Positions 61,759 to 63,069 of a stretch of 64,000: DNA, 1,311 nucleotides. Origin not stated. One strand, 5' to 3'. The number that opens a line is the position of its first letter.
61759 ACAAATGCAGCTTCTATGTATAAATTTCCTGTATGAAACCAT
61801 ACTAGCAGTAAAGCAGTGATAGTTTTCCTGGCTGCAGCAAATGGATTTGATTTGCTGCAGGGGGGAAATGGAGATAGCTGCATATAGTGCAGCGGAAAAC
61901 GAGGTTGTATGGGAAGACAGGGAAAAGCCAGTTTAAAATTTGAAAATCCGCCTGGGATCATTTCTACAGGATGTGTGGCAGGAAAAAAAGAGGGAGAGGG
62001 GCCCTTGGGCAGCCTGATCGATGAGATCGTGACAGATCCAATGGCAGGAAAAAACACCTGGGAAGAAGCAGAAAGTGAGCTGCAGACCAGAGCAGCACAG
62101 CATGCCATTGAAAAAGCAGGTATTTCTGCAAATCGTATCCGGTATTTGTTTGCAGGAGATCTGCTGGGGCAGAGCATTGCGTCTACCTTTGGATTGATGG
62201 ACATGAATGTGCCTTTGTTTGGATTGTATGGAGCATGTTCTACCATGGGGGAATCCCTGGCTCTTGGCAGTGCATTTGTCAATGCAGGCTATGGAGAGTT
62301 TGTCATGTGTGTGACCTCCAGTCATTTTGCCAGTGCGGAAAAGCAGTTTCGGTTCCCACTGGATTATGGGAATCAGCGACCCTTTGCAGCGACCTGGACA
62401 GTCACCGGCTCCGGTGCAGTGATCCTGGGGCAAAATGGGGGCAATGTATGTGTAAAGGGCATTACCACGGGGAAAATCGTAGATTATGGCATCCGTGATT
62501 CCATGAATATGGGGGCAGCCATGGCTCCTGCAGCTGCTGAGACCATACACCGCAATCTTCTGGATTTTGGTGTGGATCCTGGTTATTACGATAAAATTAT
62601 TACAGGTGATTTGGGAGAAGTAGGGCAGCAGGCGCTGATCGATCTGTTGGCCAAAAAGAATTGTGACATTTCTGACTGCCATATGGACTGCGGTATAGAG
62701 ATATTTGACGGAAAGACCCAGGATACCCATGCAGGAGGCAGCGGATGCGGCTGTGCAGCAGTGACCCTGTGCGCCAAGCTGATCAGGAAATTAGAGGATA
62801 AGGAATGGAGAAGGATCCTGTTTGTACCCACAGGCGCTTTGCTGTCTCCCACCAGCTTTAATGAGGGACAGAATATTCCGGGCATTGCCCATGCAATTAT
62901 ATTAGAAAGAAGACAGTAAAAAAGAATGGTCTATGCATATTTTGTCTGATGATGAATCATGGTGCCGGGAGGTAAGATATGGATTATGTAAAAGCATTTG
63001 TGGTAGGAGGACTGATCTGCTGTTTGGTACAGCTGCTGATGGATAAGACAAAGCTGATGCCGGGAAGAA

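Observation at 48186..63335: spoVA operon split: spoVAA-AB-AC and spoVAD-AE separated by 11.8 kb bounded by repeat copies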

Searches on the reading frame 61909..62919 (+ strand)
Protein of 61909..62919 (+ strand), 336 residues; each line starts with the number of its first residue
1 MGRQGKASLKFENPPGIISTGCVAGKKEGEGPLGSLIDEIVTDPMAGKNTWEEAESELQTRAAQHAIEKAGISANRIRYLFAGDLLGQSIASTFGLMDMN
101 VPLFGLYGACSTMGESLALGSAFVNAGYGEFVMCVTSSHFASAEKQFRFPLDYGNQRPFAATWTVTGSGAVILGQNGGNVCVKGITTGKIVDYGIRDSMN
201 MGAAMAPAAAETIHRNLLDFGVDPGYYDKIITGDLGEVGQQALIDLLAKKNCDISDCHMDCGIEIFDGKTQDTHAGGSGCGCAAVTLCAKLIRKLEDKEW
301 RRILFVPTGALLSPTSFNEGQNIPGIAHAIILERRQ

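Call 3: search_protein_families(library=pfam, proteins=[window:61909-62919:+])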
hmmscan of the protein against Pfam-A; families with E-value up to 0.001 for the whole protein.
window:61909-62919:+ (336 aa): 1 family
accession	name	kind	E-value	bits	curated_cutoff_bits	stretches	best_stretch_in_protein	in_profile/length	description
PF07451.17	SpoVAD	-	4.8e-141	469.7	22.1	1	5-333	1-329/329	Stage V sporulation protein AD (SpoVAD)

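Call 14: find_encoding_contigs(protein=window:61909-62919:+, flank=10000, max_places=10)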
Protein window:61909-62919:+ (336 aa): 8 contigs read that carry it; 8 places shown.
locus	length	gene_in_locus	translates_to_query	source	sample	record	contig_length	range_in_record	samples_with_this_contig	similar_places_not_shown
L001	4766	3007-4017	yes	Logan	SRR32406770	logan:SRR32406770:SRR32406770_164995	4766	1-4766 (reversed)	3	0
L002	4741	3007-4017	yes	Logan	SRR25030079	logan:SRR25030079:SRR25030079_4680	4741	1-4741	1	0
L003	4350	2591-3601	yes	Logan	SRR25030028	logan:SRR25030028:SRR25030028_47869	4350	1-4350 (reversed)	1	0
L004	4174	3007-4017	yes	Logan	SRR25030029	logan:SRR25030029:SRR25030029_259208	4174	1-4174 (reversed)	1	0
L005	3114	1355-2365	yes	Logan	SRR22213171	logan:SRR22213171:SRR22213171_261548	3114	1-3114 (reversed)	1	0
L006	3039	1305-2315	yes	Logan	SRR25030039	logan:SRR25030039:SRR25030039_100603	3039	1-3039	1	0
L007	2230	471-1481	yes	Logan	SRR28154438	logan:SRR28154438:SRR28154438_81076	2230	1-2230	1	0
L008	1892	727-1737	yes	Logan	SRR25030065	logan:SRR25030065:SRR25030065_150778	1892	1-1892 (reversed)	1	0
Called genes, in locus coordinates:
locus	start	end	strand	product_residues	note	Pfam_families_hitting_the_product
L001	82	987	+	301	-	PF01370:Epimerase, PF16363:GDP_Man_Dehyd (faint), PF04321:RmlD_sub_bind (weak)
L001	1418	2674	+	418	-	PF01145:Band_7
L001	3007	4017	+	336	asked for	PF07451:SpoVAD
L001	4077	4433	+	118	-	PF03862:SpoVAC_SpoVAEB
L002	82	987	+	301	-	PF01370:Epimerase, PF16363:GDP_Man_Dehyd (faint), PF04321:RmlD_sub_bind (weak)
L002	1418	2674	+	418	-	PF01145:Band_7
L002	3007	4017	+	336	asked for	PF07451:SpoVAD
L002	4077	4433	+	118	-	PF03862:SpoVAC_SpoVAEB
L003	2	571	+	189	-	?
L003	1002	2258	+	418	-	PF01145:Band_7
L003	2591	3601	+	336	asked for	PF07451:SpoVAD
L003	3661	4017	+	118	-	PF03862:SpoVAC_SpoVAEB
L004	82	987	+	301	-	PF01370:Epimerase, PF16363:GDP_Man_Dehyd (faint), PF04321:RmlD_sub_bind (weak)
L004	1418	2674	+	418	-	PF01145:Band_7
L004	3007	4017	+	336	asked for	PF07451:SpoVAD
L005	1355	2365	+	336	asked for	PF07451:SpoVAD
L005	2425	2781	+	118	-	PF03862:SpoVAC_SpoVAEB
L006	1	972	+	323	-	?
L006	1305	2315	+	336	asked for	PF07451:SpoVAD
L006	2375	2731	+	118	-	PF03862:SpoVAC_SpoVAEB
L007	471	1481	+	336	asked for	PF07451:SpoVAD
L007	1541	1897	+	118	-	PF03862:SpoVAC_SpoVAEB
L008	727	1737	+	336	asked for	PF07451:SpoVAD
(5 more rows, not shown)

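Call 15: find_related_loci(query=window:61909-62919:+, collection=genome_contigs, flank=10000)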
Query window:61909-62919:+ (336 aa) in genome_contigs; peptide patterns used: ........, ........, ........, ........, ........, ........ (x = any residue, [..] = any of these).
599 stretches matched a pattern (row limit reached: there are more); 566 encode a relative of the query (tblastn E <= 1e-3); the best 80 are kept; 80 distinct loci.
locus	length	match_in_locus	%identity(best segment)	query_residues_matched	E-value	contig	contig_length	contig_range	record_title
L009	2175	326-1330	83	1-335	0e+0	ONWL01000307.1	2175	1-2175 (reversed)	uncultured Clostridiales bacterium isolate RUG702 genome assembly, contig: scaffold_56204, whole genome shotgun sequence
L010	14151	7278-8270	72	3-333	3e-163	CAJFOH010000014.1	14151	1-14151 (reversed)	uncultured Lachnospiraceae bacterium isolate Coassembly_mag_291 genome assembly, contig: MAGpy_11413_min2k_bin_291_fak87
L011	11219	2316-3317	70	3-336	8e-163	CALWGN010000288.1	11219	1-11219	MAG: uncultured Lachnospiraceae bacterium isolate E0_LS__bin228 genome assembly, contig: E0_LS__k127_1666030, whole geno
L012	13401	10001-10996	69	3-334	2e-161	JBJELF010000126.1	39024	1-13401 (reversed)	MAG: Lachnospiraceae bacterium isolate PUUB17_bin.046 NODE_877_length_39024_cov_9.266597, whole genome shotgun sequence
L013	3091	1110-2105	70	3-334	5e-167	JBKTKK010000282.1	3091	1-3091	MAG: Lachnospiraceae bacterium isolate 19-2_19 NODE_12788_length_3091_cov_4.293808, whole genome shotgun sequence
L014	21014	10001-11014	64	5-335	3e-152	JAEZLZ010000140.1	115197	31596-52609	MAG: Bacillota bacterium isolate OH_CDB_90 k127_1149003, whole genome shotgun sequence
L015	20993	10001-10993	67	3-333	2e-152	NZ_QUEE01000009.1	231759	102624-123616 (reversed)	Lachnotalea sp. AF33-28 AF33-28.Scaf9, whole genome shotgun sequence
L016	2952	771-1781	64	5-333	6e-159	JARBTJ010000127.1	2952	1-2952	MAG: Herbinix sp. isolate L_E1_T20_C_bin.116 scaffold_70659, whole genome shotgun sequence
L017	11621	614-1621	64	4-333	2e-151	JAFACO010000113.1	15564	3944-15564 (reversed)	MAG: Bacillota bacterium isolate OH_SBB_49 k127_730843, whole genome shotgun sequence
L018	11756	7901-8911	64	5-335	2e-151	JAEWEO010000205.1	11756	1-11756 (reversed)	MAG: Bacillota bacterium isolate OH_PBlB_147 k127_14665, whole genome shotgun sequence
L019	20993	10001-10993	67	3-333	4e-151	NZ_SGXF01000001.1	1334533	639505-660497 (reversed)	Cuneatibacter caecimuris strain DSM 29486 Ga0310506_101, whole genome shotgun sequence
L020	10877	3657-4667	64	5-334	9e-151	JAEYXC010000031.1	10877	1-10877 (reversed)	MAG: Bacillota bacterium isolate OH_CBlB_295 k127_3743711, whole genome shotgun sequence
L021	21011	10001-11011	64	5-334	1e-150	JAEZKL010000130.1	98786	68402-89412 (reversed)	MAG: Bacillota bacterium isolate OH_CDB_29 k127_2605835, whole genome shotgun sequence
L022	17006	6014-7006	68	3-333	1e-150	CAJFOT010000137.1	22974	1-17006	Candidatus Paralachnospira sangeri isolate Coassembly_mag_497 genome assembly, contig: MAGpy_11413_min2k_bin_497_fak87_2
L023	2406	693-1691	65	5-335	1e-159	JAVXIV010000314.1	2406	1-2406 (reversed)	MAG: Hungatella sp. isolate CGS5Y4-bin65 NODE_34277_length_2406_cov_4.604424, whole genome shotgun sequence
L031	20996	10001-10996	66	5-334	2e-148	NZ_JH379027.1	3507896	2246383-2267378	Hungatella hathewayi WAL-18680 supercont1.1, whole genome shotgun sequence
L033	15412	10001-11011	66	3-334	3e-148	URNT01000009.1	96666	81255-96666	uncultured Clostridium sp. isolate UMGS1169 genome assembly, contig: NODE_101_length_96666_cov_11.008105, whole genome s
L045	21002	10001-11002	65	1-334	7e-147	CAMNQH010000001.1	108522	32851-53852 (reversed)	MAG: uncultured Lachnospiraceae bacterium isolate SRR19792984_bin.67_metawrap_v1.3_MAG genome assembly, contig: ERZ12290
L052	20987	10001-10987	67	5-333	2e-146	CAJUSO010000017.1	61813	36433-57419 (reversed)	MAG TPA_asm: uncultured Lachnospiraceae bacterium isolate MGBC164316 genome assembly, contig: MGBC164316.17, whole genom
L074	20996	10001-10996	64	5-334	6e-145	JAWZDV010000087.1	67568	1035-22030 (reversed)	MAG: Bacteroides thetaiotaomicron isolate S_839 X595_NODE_365_length_67568_cov_9.511501, whole genome shotgun sequence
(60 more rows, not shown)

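Call 20: search_protein_families(library=pfam, proteins=[L052:6533-7948:+, L052:8202-9767:+, L015:6140-8011:+, L015:8260-9390:-, L015:3889-4620:-, L033:4440-6635:+, L033:7788-9863:+, L074:7912-9633:+, L045:5564-8245:+, L031:8698-9189:+])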
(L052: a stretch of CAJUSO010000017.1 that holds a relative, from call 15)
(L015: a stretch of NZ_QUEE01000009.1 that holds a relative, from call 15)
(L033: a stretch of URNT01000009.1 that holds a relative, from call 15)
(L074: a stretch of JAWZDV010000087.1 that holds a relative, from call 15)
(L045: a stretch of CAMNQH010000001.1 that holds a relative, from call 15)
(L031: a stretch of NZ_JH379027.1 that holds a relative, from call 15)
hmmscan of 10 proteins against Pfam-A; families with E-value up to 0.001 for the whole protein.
L052:6533-7948:+ (471 aa): 1 family
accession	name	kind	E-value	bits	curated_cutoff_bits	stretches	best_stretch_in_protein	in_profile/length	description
PF01554.23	MatE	-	5.7e-46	156.6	24.9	2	24-184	1-160/161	MatE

L052:8202-9767:+ (521 aa): 0 families

L015:6140-8011:+ (623 aa): 0 families

L015:8260-9390:- (376 aa): 3 families
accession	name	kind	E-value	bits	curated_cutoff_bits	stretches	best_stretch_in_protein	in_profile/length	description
PF16499.11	Melibiase_2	-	6e-76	255.9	23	1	5-278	1-284/284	Alpha galactosidase A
PF17801.7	Melibiase_C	-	5.8e-11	42.8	22.9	1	294-370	2-70/71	Alpha galactosidase C-terminal beta sandwich domain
PF02065.24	Melibiase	-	2.9e-06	27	27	1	7-90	42-123/347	Melibiase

L015:3889-4620:- (243 aa): 0 families

L033:4440-6635:+ (731 aa): 5 families
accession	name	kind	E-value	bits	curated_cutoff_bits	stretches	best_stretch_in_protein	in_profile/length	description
PF02421.24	FeoB_N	-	5.9e-67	224.5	27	1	13-162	2-152/156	Ferrous iron transport protein B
PF07670.19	Gate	-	2.2e-36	124.9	29.6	2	368-462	2-103/104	Nucleoside recognition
PF07664.17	FeoB_C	-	5.4e-23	80.9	26.6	1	472-524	2-54/54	Ferrous iron transport protein B C terminus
PF01926.29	MMR_HSR1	-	1.9e-20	73.5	21.9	1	13-123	1-112/113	50S ribosome-binding GTPase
PF17910.6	FeoB_Cyto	-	4.3e-20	72.4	23.4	1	182-266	1-90/90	FeoB cytosolic helical domain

L033:7788-9863:+ (691 aa): 3 families
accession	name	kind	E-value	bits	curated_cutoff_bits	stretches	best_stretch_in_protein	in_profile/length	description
PF00122.25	E1-E2_ATPase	-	5.5e-37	127.5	28.1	1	194-361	3-178/181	E1-E2 ATPase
PF00702.32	Hydrolase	-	5.7e-29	102.3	26.4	1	381-600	2-191/191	haloacid dehalogenase-like hydrolase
PF08282.18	Hydrolase_3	-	0.00036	20.8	20.9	0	581-621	204-244/255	haloacid dehalogenase-like hydrolase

L074:7912-9633:+ (573 aa): 2 families
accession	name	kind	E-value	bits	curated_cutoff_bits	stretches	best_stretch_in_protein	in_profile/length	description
PF09820.16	AAA-ATPase_like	-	9.5e-49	166.4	26.1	1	19-242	1-201/201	Predicted AAA-ATPase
PF08011.17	PDDEXK_9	-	2.7e-17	63.1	25.5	1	468-569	1-103/105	PD-(D/E)XK nuclease superfamily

L045:5564-8245:+ (893 aa): 5 families
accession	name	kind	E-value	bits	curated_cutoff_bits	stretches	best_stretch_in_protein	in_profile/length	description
PF00122.25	E1-E2_ATPase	-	1.1e-52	178.6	28.1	1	112-309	1-180/181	E1-E2 ATPase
PF00689.26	Cation_ATPase_C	-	3.4e-42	144.6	27.3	1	693-883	2-173/175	Cation transporting ATPase, C-terminus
PF13246.12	Cation_ATPase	-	7.5e-22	77.6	21.7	1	373-454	2-91/91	Cation transport ATPase (P-type)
PF00690.31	Cation_ATPase_N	-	1e-19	70.4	20.4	1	8-73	4-69/69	Cation transporter/ATPase, N-terminus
PF00702.32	Hydrolase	-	1.5e-15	58.6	26.4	1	328-622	3-191/191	haloacid dehalogenase-like hydrolase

L031:8698-9189:+ (163 aa): 1 family
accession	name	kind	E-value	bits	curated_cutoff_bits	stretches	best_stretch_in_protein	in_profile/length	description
PF03862.18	SpoVAC_SpoVAEB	-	1.1e-06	29.3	25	1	40-73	1-34/117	SpoVAC/SpoVAEB sporulation membrane protein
